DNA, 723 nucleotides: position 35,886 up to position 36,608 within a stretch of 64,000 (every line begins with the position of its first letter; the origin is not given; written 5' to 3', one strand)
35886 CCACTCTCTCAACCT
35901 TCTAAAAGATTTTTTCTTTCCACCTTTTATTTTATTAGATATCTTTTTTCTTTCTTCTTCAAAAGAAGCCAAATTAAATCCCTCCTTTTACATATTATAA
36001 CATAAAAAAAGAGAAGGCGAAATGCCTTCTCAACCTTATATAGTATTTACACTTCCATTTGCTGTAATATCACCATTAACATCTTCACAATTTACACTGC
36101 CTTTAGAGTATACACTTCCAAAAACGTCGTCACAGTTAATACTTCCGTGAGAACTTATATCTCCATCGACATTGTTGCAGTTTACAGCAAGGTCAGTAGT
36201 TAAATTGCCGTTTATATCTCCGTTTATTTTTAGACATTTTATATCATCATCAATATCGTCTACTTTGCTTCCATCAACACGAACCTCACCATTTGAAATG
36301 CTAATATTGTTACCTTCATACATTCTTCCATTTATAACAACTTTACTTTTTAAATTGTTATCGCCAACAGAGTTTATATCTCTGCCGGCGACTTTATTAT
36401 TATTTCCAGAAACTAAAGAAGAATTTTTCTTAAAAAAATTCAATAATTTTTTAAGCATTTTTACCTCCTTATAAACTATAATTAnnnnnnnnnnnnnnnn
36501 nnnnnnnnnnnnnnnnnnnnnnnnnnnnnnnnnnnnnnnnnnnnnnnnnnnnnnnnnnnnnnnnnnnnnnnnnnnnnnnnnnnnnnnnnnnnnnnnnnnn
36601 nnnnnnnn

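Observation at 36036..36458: Bactofilin-like polymer-forming protein in a phage replication module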

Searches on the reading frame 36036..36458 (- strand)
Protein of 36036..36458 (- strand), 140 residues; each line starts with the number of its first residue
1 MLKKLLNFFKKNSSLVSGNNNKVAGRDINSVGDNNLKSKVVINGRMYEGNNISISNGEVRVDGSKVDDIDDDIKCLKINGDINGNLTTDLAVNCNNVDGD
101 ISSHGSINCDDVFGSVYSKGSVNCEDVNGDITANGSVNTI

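Call 3: search_protein_families(library=pfam, proteins=[window:36036-36458:-], max_evalue=10)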
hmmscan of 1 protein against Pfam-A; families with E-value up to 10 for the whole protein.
window:36036-36458:- (140 aa): 3 families
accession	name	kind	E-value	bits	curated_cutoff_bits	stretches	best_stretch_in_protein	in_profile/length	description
PF06572.17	DUF1131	-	0.053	13.8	21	1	68-130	65-122/170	Protein of unknown function (DUF1131)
PF01479.30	S4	-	0.17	12.1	22.8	1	54-69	23-38/48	S4 domain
PF17373.7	DUF5395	-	0.26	12.3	25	1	46-86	7-48/81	Family of unknown function (DUF5395)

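Call 4: search_protein_families(library=phrogs, proteins=[window:36036-36458:-], max_evalue=10)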
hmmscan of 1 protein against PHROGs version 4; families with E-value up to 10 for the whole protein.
window:36036-36458:- (140 aa): 2 families
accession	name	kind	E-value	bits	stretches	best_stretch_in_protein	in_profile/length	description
phrog_3163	-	unknown function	8.6e-17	62.2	1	37-139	13-119/121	-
phrog_23972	-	unknown function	0.025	15.8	1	46-74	1-29/54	-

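Call 5: search_protein_families(library=ncbifam, proteins=[window:36036-36458:-], max_evalue=10)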
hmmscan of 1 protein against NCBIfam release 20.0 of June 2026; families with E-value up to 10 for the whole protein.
window:36036-36458:- (140 aa): 2 families
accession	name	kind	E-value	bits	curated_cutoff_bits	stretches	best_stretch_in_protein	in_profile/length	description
NF008148.1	PRK10899.1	exception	0.12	10.2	1512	1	21-98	602-676/1266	AsmA2 domain-containing protein YhdP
NF038025.1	dapto_LiaX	exception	0.35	9.5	350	1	44-132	333-424/512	daptomycin-sensing surface protein LiaX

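Call 6: find_homologous_proteins(query=window:36036-36458:-, max_evalue=0.001)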
Query window:36036-36458:- (140 aa): 4 proteins with E <= 0.001 among 24 candidates.
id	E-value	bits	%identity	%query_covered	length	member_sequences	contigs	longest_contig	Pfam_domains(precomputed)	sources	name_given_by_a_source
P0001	2.4e-79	282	99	100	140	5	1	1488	-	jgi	jgi:hypothetical protein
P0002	2.1e-69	250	86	100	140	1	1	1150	-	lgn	-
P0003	5.2e-60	220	76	100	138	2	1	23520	-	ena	-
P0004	3.5e-54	201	71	100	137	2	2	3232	-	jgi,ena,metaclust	metaclust:\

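Call 18: predict_structure(alignment_id=A1)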
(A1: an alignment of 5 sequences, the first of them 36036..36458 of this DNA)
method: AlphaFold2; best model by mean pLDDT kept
length: 140 residues; sequences in the alignment: 5
mean_pLDDT: 69.5   pTM: 0.61
mean pLDDT of the five models: 69.5, 68.8, 62.5, 57.4, 38.2
residues with pLDDT >= 90: 1; 70-90: 86; 50-70: 22; < 50: 31
segments of 3 or more residues with pLDDT < 50: 1-15, 17-19, 25-35
pLDDT, mean of each block of 10 residues (from residue 1): 40 45 43 50 68 76 81 71 78 83 87 86 84 80
secondary structure, 60 per line:
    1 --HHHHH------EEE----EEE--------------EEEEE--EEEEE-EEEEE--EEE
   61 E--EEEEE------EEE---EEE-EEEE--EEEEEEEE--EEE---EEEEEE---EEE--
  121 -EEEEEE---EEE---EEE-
elements in order: H3-7 E14-16 E21-23 E38-42 E45-49 E51-55 E58-61 E64-68 E75-77 E81-83 E85-88 E91-98 E101-103 E107-112 E116-118 E122-127 E131-133 E137-139

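Call 20: search_protein_representatives(alignment_id=A1)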
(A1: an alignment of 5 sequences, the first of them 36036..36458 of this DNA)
Query: 5 sequences, 140 profile positions. Proteins with E-value up to 0.001 (for the whole library): 991; up to 1e-10: 217; up to 1e-30: 2. The best 150 are listed.
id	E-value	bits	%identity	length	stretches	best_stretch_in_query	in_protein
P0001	7.6e-79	279.0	-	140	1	1-140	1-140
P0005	4.0e-32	127.6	-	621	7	70-137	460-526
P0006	3.0e-24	102.1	-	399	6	77-138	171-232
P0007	6.1e-24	101.0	-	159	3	39-138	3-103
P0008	2.3e-23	99.2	-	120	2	39-133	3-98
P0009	2.6e-23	99.0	-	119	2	39-133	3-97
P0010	1.2e-22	96.8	-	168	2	37-138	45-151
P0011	7.0e-22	94.3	-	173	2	58-138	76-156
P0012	1.9e-21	93.0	-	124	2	40-138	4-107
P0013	2.8e-21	92.4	-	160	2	39-137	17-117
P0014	3.6e-21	92.1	-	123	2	39-138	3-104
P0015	3.8e-21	92.0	-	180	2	35-137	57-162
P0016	5.8e-21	91.4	-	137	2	47-137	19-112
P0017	6.4e-21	91.2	-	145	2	40-138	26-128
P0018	8.0e-21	90.9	-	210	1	26-140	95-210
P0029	7.5e-20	87.8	-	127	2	39-139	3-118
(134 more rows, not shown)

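Call 22: fold_search(model_id=the predicted structure, library=pdb)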
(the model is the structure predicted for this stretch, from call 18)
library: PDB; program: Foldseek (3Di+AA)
matches with E <= 10: 47; with E <= 0.001: 0
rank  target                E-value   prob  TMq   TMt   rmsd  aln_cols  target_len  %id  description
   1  6qvi_B                1.0e+00  0.05  0.20  0.08  12.7       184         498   13  Crystal structure of competence-associated pilin ComZ from Thermus thermophilus (released 2019-05-29)
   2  5w5t_C                2.2e+00  0.04  0.14  0.07   9.9        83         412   10  Agrobacterium tumefaciens ADP-Glucose Pyrophosphorylase bound to activator ethyl pyruvate (released 2018-11-14)
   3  2n3d_MODEL_1_A        2.7e+00  0.03  0.19  0.24   8.5        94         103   16  Atomic structure of the cytoskeletal bactofilin BacA revealed by solid-state NMR (released 2015-12-16)
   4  6qvi_A                2.9e+00  0.04  0.24  0.08  12.4       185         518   14  Crystal structure of competence-associated pilin ComZ from Thermus thermophilus (released 2019-05-29)
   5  9mne_B                2.9e+00  0.04  0.22  0.05   9.5       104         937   10  Crystal structure of enteropathogenic Escherichia coli EspC (released 2025-10-29)
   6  6a2t                  3.5e+00  0.01  0.10  0.15  17.5        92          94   15  Mycobacterium tuberculosis LexA C-domain K197A (released 2019-01-23)
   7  5w5t_I                3.7e+00  0.02  0.17  0.08  10.3       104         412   12  Agrobacterium tumefaciens ADP-Glucose Pyrophosphorylase bound to activator ethyl pyruvate (released 2018-11-14)
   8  7f66_I                3.9e+00  0.03  0.18  0.07   9.6        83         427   10  eIF2B-SFSV NSs-1-eIF2 (released 2021-12-01)
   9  5w5t_K                3.9e+00  0.03  0.14  0.06  10.2        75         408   11  Agrobacterium tumefaciens ADP-Glucose Pyrophosphorylase bound to activator ethyl pyruvate (released 2018-11-14)
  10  8tqo_A                3.9e+00  0.03  0.13  0.06   9.7        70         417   16  Eukaryotic translation initiation factor 2B tetramer (released 2023-12-06)
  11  5w5t_E                4.7e+00  0.03  0.14  0.06  10.3        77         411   10  Agrobacterium tumefaciens ADP-Glucose Pyrophosphorylase bound to activator ethyl pyruvate (released 2018-11-14)
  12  5w5r_D                4.7e+00  0.02  0.17  0.09   9.8       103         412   12  Agrobacterium tumefaciens ADP-glucose pyrophosphorylase P96A mutant bound to activator pyruvate (released 2018-11-14)
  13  6a2s_A                4.7e+00  0.02  0.12  0.16  13.7        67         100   12  Mycobacterium tuberculosis LexA C-domain S160A (released 2019-01-23)
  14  5w5t_D                4.7e+00  0.02  0.13  0.06  11.8        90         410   11  Agrobacterium tumefaciens ADP-Glucose Pyrophosphorylase bound to activator ethyl pyruvate (released 2018-11-14)
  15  5w5t_G                5.3e+00  0.01  0.16  0.08  10.4       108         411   13  Agrobacterium tumefaciens ADP-Glucose Pyrophosphorylase bound to activator ethyl pyruvate (released 2018-11-14)
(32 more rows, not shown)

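Call 23: search_protein_families(library=pfam, alignment_id=A2, max_evalue=0.01)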
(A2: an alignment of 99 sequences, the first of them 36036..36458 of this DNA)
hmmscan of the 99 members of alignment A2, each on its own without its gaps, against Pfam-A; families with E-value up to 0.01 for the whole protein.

A. member 1, window:36036-36458:- (140 aa): 0 families

B. families by the number of members that match (of 99 scanned): 5 families
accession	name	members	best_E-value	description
PF04519.19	Bactofilin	11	2e-06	Polymer-forming cytoskeletal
PF01479.30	S4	1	0.00033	S4 domain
PF03961.19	FapA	1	0.0011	Flagellar Assembly Protein A beta solenoid domain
PF02155.20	GCR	1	0.0046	Glucocorticoid receptor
PF15943.11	YdaS_toxin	1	0.0081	Bacterial toxin YdaS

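Call 25: search_solved_structures(query=A2, max_evalue=10, show_alignments=3)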
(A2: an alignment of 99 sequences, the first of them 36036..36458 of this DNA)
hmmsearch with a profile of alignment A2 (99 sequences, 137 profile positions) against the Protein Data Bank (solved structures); distinct sequences matched with E-value up to 10: 8.
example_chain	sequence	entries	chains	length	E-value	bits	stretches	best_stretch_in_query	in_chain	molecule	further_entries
2lw3_A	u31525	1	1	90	0.058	16.2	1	73-111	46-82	Putative membrane protein mmpS4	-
8c18_A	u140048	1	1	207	0.16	14.8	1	65-99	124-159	Astaxanthin binding fasciclin family protein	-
9syj_D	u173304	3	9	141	0.17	14.7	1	73-110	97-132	Siderophore export accessory protein MmpS4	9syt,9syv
4q2n_A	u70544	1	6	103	0.3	14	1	18-64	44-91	InaD-like protein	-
8aol_A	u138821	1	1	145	0.44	13.4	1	22-66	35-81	SlpX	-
7l4a_A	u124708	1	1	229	0.56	13.1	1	28-52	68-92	Cytidylate kinase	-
6ria_A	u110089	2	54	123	1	12.2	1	73-130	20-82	bactofilin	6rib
8rja_C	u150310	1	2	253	10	9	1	14-82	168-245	formylmethanofuran dehydrogenase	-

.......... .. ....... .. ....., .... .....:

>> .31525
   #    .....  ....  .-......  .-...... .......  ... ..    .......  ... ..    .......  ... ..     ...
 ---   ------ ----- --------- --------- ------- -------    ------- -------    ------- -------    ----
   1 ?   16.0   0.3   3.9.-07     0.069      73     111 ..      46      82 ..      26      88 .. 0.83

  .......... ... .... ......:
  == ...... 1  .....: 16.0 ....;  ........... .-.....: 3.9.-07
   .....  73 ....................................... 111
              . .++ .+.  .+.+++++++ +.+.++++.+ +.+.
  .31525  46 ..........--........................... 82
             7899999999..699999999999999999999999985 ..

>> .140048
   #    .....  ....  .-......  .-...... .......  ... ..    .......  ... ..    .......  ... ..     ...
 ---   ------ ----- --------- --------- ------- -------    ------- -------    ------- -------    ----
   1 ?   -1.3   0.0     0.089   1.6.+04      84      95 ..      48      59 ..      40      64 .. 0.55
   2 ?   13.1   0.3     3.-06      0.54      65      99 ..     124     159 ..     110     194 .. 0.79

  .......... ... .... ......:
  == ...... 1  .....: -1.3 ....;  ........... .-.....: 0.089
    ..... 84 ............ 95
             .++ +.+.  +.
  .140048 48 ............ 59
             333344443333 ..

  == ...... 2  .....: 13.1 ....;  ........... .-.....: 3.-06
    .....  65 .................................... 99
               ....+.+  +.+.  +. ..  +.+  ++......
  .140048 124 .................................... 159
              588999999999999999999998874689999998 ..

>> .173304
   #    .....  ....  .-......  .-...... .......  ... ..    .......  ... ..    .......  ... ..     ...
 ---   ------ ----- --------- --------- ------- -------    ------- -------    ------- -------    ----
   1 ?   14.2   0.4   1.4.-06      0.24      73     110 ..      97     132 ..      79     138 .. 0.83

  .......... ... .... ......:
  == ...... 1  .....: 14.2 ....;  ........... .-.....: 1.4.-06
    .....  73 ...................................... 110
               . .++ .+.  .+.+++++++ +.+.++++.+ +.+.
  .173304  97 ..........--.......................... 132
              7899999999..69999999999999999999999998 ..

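Call 26: find_homologous_proteins(query=A2, max_evalue=0.001)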
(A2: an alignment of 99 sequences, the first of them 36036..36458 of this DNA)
Query A2 (99 sequences) (140 aa, profile of the alignment): 269 proteins with E <= 0.001 among 7521 candidates; the best 120 are listed.
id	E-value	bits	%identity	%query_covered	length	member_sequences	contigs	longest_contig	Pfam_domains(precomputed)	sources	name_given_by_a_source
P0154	9.7e-43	163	45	74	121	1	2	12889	-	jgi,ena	-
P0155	1.6e-42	162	39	74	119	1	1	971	-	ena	-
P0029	8.9e-42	160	40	71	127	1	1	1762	PF04519.20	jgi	jgi:cytoskeletal protein CcmA (bactofilin family)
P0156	2.4e-41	158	40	49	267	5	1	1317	PF12844.14,PF01381.29,PF13560.13,PF13443.13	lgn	-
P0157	8.3e-40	153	42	42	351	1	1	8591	PF12844.14,PF01381.29,PF13560.13,PF13443.13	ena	-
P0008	2.7e-39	152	40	71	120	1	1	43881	-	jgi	jgi:hypothetical protein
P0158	1.0e-38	150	34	42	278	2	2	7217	PF12844.14,PF01381.29,PF13560.13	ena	-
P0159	1.0e-38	150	34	42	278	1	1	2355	PF12844.14,PF01381.29,PF13560.13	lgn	-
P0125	1.6e-38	149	38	71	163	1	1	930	-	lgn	-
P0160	1.6e-38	149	49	71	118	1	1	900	-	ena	-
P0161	2.5e-38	149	30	72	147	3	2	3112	-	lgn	-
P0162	2.9e-38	148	36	42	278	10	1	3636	PF12844.14,PF01381.29,PF13560.13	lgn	-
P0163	3.1e-38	148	34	42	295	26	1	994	PF12844.14,PF01381.29,PF13560.13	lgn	-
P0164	4.6e-38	148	39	77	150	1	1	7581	-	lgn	-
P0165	1.1e-37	147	39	71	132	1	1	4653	-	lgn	-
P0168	3.1e-36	142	41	80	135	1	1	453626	-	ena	-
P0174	3.3e-35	139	42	47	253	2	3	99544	PF12844.14,PF01381.29,PF13560.13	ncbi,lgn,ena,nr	ncbi:MAG: helix-turn-helix domain-containing protein [Oscillospiraceae bacterium]|nr:helix-turn-heli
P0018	1.5e-33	133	48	79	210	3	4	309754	-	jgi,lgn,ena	-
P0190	1.6e-33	133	35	59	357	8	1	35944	PF12844.14,PF01381.29,PF04519.20,PF13560.13,PF03961.20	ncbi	-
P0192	2.9e-33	132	43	44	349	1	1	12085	PF01381.29,PF04519.20,PF13560.13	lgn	-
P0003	1.1e-32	130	76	100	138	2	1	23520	-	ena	-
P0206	1.5e-31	127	41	39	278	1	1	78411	PF12844.14,PF01381.29,PF13560.13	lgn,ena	-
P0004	4.6e-31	125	71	100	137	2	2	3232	-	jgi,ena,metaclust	metaclust:\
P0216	5.6e-31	125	35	64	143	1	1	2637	-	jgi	jgi:cytoskeletal protein CcmA (bactofilin family)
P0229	7.6e-30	121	36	72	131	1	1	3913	PF04519.20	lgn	-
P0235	2.6e-29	119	35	68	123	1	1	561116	-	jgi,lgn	jgi:hypothetical protein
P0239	6.3e-29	118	43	70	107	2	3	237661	-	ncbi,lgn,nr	ncbi:hypothetical protein P8918_13055 [Bacillus spizizenii]|nr:hypothetical protein [Bacillus spiziz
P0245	1.5e-28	117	34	42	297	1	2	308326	PF12844.14,PF01381.29,PF13560.13,PF13443.13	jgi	jgi:transcriptional regulator with XRE-family HTH domain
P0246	1.6e-28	117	44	44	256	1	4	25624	PF04519.20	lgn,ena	-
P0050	2.9e-28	116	44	44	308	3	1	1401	PF01381.29,PF04519.20,PF13560.13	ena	-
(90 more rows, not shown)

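Call 27: predict_structure(alignment_id=A2)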
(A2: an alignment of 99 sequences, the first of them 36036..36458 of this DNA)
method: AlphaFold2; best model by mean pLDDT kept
length: 140 residues; sequences in the alignment: 99
mean_pLDDT: 85.5   pTM: 0.69
mean pLDDT of the five models: 85.5, 84.8, 83.2, 82.6, 82.3
residues with pLDDT >= 90: 95; 70-90: 10; 50-70: 33; < 50: 2
segments of 3 or more residues with pLDDT < 50: none
pLDDT, mean of each block of 10 residues (from residue 1): 63 52 55 72 91 96 96 93 96 97 98 98 97 95
secondary structure, 60 per line:
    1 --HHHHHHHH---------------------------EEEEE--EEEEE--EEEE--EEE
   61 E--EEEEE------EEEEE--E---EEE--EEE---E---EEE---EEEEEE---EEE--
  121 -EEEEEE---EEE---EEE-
elements in order: H3-10 E38-42 E45-49 E52-55 E58-61 E64-68 E75-79 E86-88 E91-93 E101-103 E107-112 E116-118 E122-127 E131-133 E137-139
